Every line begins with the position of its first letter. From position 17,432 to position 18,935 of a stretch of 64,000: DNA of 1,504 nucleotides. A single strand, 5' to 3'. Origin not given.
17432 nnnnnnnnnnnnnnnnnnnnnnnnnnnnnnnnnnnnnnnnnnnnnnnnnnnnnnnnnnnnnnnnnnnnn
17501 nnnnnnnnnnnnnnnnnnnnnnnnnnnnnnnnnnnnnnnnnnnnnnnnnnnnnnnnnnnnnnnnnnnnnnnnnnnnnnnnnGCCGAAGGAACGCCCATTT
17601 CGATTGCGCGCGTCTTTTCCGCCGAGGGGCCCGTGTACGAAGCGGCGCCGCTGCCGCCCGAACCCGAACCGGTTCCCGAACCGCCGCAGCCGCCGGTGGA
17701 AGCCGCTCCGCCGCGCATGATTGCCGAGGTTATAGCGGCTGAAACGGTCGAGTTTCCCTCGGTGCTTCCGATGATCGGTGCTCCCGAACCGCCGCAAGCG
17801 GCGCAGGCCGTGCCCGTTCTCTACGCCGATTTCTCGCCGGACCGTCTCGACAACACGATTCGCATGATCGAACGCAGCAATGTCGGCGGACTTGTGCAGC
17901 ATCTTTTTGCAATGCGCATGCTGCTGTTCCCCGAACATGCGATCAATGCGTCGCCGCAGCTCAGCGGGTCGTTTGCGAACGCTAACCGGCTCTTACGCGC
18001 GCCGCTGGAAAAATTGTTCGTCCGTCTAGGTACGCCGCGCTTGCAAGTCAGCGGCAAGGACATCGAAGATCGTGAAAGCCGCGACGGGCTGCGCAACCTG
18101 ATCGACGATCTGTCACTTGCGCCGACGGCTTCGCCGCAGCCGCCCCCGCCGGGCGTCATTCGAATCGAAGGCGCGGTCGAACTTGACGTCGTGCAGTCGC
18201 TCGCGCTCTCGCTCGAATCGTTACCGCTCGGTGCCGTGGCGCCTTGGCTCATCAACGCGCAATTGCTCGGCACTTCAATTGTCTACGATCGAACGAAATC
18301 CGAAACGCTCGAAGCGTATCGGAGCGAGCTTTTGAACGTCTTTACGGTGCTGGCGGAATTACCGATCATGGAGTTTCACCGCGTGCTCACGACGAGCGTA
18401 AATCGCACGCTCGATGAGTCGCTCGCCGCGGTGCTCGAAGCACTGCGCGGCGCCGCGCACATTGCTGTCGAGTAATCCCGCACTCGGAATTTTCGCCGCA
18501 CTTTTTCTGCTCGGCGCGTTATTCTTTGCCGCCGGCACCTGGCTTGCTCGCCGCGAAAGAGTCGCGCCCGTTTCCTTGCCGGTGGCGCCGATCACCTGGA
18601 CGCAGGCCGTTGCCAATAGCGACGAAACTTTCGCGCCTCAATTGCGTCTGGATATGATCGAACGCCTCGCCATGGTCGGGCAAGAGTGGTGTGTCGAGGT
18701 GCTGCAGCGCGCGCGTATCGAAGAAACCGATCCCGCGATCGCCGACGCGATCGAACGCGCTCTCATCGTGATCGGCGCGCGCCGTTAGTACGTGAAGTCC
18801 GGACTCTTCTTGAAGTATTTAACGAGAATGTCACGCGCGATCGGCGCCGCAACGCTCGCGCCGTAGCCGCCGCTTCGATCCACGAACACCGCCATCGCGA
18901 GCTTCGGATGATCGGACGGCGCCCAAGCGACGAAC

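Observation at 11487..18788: Tandemly duplicated two-gene module: giant signal-less DUF11/CARDB-repeat protein plus small membrane-anchored HEAT-like protein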

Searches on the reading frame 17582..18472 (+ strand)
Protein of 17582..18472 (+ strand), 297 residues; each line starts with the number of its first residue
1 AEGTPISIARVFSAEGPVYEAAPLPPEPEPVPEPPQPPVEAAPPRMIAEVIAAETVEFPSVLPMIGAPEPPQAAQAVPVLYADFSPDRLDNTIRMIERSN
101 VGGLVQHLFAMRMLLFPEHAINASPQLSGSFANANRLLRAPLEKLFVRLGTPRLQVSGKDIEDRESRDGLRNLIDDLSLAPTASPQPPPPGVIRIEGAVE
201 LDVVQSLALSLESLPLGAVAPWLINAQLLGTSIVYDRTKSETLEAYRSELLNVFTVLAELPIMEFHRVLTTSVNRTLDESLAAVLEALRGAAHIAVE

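Call 16: find_homologous_proteins(query=window:17582-18472:+, max_evalue=0.001)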
Query window:17582-18472:+ (297 aa): 18 proteins with E <= 0.001 among 8000 candidates.
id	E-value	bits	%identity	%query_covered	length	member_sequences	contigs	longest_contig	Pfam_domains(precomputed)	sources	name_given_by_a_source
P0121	3.7e-119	416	71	99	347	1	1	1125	-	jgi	jgi:hypothetical protein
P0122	1.2e-97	345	58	99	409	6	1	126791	-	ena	-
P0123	3.0e-96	341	73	75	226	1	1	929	-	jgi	jgi:hypothetical protein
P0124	2.6e-94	334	65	85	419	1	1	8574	PF13287.13,PF13290.14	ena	-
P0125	2.9e-92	328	57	99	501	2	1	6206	-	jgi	-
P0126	5.7e-91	323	69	74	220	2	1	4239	-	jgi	jgi:hypothetical protein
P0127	4.4e-88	314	54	99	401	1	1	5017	-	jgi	-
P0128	1.1e-77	280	51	99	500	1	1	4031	-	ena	-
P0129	9.7e-75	270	65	68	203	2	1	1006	-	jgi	jgi:hypothetical protein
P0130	1.4e-74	270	65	68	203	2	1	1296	-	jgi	jgi:hypothetical protein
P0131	1.2e-71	260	64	68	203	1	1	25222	-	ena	-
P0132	2.4e-71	259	57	78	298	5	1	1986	-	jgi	jgi:hypothetical protein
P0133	4.8e-67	245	60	68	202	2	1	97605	-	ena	-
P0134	3.7e-61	225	64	60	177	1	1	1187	-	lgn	-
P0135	4.0e-55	206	41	92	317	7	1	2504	-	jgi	-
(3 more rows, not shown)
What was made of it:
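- Tried and rejected: The Pro-rich words probably swamped the candidate list (call 16).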

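Call 23: find_encoding_contigs(protein=P0124, flank=8000, max_places=3)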
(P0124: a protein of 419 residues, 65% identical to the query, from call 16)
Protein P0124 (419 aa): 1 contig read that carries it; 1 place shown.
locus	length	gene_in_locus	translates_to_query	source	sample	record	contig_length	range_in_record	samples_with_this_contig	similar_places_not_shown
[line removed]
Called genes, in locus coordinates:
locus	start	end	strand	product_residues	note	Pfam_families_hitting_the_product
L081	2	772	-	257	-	?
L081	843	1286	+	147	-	PF09969:DUF2203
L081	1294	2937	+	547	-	PF00890:FAD_binding_2 (faint), PF01266:DAO (weak), PF00732:GMC_oxred_N (weak), PF05199:GMC_oxred_C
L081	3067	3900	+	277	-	PF12974:Phosphonate-bd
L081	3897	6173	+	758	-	PF00989:PAS, PF08448:PAS_4, PF02518:HATPase_c, PF00072:Response_reg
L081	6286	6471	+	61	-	-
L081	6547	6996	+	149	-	PF02915:Rubrerythrin (weak)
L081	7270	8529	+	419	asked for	PF13290:CHB_HEX_C_1, PF13287:Fn3_assoc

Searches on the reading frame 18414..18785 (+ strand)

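Call 3: search_protein_families(library=pfam, proteins=[window:18414-18785:+], max_evalue=1)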
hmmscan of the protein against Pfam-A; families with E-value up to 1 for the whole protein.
window:18414-18785:+ (124 aa): 2 families
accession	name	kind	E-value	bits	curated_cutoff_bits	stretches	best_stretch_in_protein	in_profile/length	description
PF09796.14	QCR10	-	0.02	15.4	27.5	1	14-48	6-40/63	Ubiquinol-cytochrome-c reductase complex subunit (QCR10)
PF00746.26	Gram_pos_anchor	-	0.24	11.9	20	1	20-39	16-35/43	LPXTG cell wall anchor motif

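Call 4: search_protein_families(library=ncbifam, proteins=[window:18414-18785:+], max_evalue=1)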
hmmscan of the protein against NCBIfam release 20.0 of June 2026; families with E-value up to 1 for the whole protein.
window:18414-18785:+ (124 aa): 1 family
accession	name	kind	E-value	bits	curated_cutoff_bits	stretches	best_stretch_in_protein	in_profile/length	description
TIGR03063.1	srtB_target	domain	0.054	13.5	18.15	1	28-47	8-27/29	sortase B protein-sorting domain-containing protein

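Call 82: search_protein_families(library=padloc, proteins=[window:18462-18785:+], max_evalue=0.01)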
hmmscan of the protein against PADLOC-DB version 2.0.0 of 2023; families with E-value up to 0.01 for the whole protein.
window:18462-18785:+ (108 aa): 0 families

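Call 83: search_protein_families(library=phrogs, proteins=[window:18462-18785:+], max_evalue=0.01)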
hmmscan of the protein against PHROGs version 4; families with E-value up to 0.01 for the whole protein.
window:18462-18785:+ (108 aa): 0 families
